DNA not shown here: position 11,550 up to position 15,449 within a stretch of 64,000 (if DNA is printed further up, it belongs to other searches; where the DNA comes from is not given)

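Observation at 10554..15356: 1600-aa pseudokinase, STAND NTPase, TPR, GAF and degenerate GGDEF protein with retained I-site: a c-di-GMP-linked signalling scaffold, not an enzyme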

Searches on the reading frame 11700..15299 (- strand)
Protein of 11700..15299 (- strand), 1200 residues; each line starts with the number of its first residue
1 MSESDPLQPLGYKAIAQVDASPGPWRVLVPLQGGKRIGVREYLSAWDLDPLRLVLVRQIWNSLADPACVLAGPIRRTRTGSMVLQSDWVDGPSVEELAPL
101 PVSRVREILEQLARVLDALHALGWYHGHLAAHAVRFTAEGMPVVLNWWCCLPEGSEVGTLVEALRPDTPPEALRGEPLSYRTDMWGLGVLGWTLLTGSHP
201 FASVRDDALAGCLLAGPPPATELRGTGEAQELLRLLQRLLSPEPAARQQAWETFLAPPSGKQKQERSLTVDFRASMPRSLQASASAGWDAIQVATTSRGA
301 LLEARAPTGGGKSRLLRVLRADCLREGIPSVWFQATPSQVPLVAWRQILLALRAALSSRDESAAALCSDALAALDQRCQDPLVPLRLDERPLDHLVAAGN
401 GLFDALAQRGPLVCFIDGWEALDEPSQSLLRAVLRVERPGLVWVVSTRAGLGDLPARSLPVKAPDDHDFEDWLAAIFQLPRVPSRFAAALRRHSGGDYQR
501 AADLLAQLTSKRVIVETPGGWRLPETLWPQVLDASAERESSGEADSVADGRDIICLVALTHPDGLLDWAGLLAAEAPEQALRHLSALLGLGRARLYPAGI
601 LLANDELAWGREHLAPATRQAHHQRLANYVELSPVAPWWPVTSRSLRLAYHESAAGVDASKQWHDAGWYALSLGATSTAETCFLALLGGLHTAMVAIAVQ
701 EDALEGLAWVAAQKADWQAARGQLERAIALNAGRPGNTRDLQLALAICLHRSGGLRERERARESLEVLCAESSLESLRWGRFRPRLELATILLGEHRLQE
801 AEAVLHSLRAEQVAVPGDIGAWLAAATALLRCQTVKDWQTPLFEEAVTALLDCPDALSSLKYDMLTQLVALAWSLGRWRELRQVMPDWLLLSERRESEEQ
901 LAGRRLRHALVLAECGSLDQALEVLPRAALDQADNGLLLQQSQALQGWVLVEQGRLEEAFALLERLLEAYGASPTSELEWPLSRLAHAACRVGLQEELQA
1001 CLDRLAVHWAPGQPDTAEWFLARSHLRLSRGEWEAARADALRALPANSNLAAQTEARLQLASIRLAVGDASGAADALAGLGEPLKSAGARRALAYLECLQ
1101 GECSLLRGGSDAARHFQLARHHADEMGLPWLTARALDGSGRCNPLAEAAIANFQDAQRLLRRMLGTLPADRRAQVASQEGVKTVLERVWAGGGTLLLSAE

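Call 37: find_related_loci(query=window:11700-15299:-, collection=genome_contigs, flank=6000)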
Query window:11700-15299:- (1200 aa) in genome_contigs; peptide patterns used: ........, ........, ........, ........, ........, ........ (x = any residue, [..] = any of these).
23 stretches matched a pattern, but none encodes a relative of the query by tblastn (E <= 1e-3).

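Call 55: search_protein_representatives(protein=window:11700-15299:-)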
Query: 1200 residues. Proteins with E-value up to 0.001 (for the whole library): 13851; up to 1e-10: 261; up to 1e-30: 5. The best 150 are listed.
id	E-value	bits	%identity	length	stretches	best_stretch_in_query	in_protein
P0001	0.0e+00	2651.2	100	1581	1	1-1200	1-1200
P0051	3.3e-51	190.6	30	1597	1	44-1193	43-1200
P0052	2.3e-49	184.5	29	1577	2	21-533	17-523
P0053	7.2e-45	169.6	30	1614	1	73-1200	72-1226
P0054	9.9e-43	162.5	32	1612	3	11-199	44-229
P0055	4.2e-26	107.4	28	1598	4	103-223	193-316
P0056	1.0e-24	102.8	29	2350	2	89-629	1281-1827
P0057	4.8e-24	100.6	32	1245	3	63-454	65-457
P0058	1.2e-22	96.0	29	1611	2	82-534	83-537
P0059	7.8e-21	90.0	25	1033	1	84-538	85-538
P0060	2.6e-20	88.2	29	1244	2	87-522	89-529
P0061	2.6e-20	88.2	31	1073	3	105-250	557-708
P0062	3.2e-20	87.9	31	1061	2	74-256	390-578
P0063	5.9e-20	87.1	27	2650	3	85-339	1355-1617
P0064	1.9e-19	85.4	29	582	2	83-247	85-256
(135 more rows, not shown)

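Call 59: list_cluster_members(proteins=[P0051, P0052, P0053, P0054, P0058])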
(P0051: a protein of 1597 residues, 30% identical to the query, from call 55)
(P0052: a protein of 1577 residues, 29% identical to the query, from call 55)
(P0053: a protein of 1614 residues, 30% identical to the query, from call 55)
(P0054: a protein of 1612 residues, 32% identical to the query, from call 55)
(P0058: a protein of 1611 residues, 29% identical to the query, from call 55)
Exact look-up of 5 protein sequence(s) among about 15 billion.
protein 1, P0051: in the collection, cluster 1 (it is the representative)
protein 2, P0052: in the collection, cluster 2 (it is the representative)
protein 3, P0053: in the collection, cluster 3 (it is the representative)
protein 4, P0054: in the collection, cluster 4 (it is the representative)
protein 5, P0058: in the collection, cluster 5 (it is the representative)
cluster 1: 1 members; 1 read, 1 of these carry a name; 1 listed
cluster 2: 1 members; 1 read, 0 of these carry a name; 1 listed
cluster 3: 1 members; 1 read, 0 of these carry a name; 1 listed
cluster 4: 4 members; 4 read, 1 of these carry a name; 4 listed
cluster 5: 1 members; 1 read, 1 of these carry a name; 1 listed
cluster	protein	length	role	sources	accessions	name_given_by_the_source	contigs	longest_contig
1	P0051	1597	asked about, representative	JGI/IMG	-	diguanylate cyclase (GGDEF)-like protein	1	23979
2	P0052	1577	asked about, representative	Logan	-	-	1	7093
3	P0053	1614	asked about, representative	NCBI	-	-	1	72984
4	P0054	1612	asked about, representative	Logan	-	-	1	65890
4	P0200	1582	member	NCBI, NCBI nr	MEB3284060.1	MAG: diguanylate cyclase [Candidatus Sericytochromatia bacterium] | diguanylate cyclase [Candidatus Sericytochromatia bacterium]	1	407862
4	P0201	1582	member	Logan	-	-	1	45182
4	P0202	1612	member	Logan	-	-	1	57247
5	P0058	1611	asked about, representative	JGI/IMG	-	diguanylate cyclase (GGDEF)-like protein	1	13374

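Call 60: find_encoding_contigs(protein=P0053, flank=8000, max_places=2)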
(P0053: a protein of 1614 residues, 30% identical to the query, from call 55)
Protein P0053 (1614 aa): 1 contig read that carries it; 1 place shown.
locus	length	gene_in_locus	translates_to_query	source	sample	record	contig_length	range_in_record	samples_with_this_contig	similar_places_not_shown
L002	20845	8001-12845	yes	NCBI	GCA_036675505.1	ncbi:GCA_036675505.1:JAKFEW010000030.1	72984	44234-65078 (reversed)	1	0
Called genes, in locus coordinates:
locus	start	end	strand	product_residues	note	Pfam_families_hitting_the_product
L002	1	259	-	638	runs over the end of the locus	-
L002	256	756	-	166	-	-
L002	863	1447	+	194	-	PF05995:CDO_I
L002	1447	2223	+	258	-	PF00132:Hexapep (faint)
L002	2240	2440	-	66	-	-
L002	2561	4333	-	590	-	PF01266:DAO, PF13450:NAD_binding_8 (faint), PF16901:DAO_C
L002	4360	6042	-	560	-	PF01565:FAD_binding_4, PF02913:FAD-oxidase_C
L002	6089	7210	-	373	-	PF03130:HEAT_PBS (faint), PF13646:HEAT_2 (weak), PF00514:Arm (faint), PF13513:HEAT_EZ (faint), PF02985:HEAT (faint), PF13646:HEAT_2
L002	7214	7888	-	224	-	PF21948:LplA-B_cat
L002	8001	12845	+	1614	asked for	PF00069:Pkinase, PF07714:PK_Tyr_Ser-Thr (weak), PF13191:AAA_16, PF13401:AAA_22 (weak), PF13424:TPR_12 (faint), PF01590:GAF, PF13492:GAF_3, PF00990:GGDEF, +1 more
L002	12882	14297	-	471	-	PF00890:FAD_binding_2 (weak), PF01266:DAO (faint), PF03486:HI0933_like (faint), PF07992:Pyr_redox_2, PF13450:NAD_binding_8 (faint), PF13738:Pyr_redox_3, PF00070:Pyr_redox, PF02852:Pyr_redox_dim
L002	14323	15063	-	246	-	-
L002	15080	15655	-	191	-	-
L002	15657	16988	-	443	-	PF00364:Biotin_lipoyl, PF25917:BSH_RND (weak), PF25997:BSH_YhbJ, PF02817:E3_binding, PF00198:2-oxoacid_dh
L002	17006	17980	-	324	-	PF02779:Transket_pyr, PF02780:Transketolase_C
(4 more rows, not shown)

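Call 61: find_encoding_contigs(protein=P0054, flank=8000, max_places=2)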
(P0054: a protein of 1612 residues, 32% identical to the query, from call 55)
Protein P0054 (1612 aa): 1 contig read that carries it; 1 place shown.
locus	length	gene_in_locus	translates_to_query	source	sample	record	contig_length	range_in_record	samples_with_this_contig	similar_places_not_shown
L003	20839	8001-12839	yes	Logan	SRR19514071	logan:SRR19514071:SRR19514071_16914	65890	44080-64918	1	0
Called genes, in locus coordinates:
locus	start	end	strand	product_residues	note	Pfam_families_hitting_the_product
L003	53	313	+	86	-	-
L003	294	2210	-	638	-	-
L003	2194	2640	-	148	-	-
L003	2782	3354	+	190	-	PF05995:CDO_I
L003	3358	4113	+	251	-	PF25087:GMPPB_C (faint), PF00132:Hexapep (weak)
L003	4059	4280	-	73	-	-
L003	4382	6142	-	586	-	PF00890:FAD_binding_2 (weak), PF01266:DAO, PF12831:FAD_oxidored (weak), PF13450:NAD_binding_8 (weak), PF16901:DAO_C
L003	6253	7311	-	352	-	PF13513:HEAT_EZ (faint), PF13646:HEAT_2, PF03130:HEAT_PBS (faint), PF00514:Arm (faint), PF02985:HEAT (faint), PF13646:HEAT_2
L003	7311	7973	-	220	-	PF21948:LplA-B_cat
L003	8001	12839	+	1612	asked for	PF01590:GAF, PF13185:GAF_2, PF13492:GAF_3 (weak), PF00990:GGDEF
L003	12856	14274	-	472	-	PF07992:Pyr_redox_2, PF13738:Pyr_redox_3, PF00070:Pyr_redox, PF02852:Pyr_redox_dim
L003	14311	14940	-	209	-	-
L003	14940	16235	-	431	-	PF00364:Biotin_lipoyl, PF25997:BSH_YhbJ, PF02817:E3_binding, PF00198:2-oxoacid_dh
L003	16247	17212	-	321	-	PF02779:Transket_pyr, PF02780:Transketolase_C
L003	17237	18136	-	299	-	PF16881:LIAS_N, PF04055:Radical_SAM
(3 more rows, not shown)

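Call 62: find_encoding_contigs(protein=P0051, flank=8000, max_places=2)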
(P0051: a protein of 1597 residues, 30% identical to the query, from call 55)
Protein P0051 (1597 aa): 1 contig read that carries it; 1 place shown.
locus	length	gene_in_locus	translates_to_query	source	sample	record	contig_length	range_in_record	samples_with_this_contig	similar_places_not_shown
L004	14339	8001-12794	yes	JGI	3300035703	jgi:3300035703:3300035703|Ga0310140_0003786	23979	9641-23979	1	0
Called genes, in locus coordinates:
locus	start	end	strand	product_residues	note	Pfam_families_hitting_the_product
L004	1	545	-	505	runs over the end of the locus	-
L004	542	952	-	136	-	-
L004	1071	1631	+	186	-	PF05995:CDO_I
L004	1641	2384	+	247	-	PF25087:GMPPB_C (faint), PF00132:Hexapep (weak), PF14602:Hexapep_2 (weak)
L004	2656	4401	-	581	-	PF00890:FAD_binding_2 (weak), PF01266:DAO, PF12831:FAD_oxidored, PF13450:NAD_binding_8 (weak), PF16901:DAO_C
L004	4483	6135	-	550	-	PF01565:FAD_binding_4, PF02913:FAD-oxidase_C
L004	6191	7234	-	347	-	PF03130:HEAT_PBS (faint), PF02985:HEAT (faint), PF13646:HEAT_2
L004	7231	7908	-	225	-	PF21948:LplA-B_cat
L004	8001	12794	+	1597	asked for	PF00069:Pkinase, PF13191:AAA_16, PF01590:GAF, PF13185:GAF_2, PF00990:GGDEF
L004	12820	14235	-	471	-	PF00890:FAD_binding_2 (faint), PF07992:Pyr_redox_2, PF13450:NAD_binding_8 (faint), PF13738:Pyr_redox_3 (weak), PF00070:Pyr_redox, PF02852:Pyr_redox_dim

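Call 63: find_encoding_contigs(protein=P0052, flank=8000, max_places=2)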
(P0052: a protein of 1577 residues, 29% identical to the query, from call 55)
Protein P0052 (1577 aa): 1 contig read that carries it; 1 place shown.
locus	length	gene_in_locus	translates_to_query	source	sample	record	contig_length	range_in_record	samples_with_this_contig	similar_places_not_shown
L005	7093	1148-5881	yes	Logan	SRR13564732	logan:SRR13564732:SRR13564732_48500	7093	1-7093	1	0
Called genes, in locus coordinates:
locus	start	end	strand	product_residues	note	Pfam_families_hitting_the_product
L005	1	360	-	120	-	?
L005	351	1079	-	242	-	PF21948:LplA-B_cat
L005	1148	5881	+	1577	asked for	PF13191:AAA_16, PF01590:GAF, PF13185:GAF_2, PF13492:GAF_3, PF00990:GGDEF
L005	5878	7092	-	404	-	?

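Call 64: find_encoding_contigs(protein=P0058, flank=8000, max_places=2)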
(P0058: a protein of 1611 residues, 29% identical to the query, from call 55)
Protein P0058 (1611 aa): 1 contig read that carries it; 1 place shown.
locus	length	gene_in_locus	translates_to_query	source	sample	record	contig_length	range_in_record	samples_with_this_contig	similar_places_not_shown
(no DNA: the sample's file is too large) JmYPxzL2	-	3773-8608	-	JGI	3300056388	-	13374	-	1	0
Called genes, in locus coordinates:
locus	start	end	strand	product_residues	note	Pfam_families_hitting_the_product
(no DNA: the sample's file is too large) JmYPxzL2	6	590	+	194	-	PF13276:HTH_21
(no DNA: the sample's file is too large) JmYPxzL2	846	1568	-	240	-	PF03167:UDG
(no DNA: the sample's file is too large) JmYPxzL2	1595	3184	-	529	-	PF00754:F5_F8_type_C, PF22633:F5_F8_type_C_2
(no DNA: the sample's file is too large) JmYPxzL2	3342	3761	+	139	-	-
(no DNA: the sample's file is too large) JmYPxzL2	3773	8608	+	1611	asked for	PF00069:Pkinase, PF03109:ABC1 (weak), PF07714:PK_Tyr_Ser-Thr, PF13191:AAA_16, PF17874:TPR_MalT, PF01590:GAF, PF13185:GAF_2, PF00990:GGDEF, +3 more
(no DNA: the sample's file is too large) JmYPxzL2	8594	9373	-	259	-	PF04072:LCM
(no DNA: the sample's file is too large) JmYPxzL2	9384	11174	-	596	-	PF08439:Peptidase_M3_N, PF01432:Peptidase_M3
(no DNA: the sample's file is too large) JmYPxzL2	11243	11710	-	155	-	-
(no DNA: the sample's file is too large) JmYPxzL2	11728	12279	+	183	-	-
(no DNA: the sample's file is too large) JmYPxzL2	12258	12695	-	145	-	PF01814:Hemerythrin (weak)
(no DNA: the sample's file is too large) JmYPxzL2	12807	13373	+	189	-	?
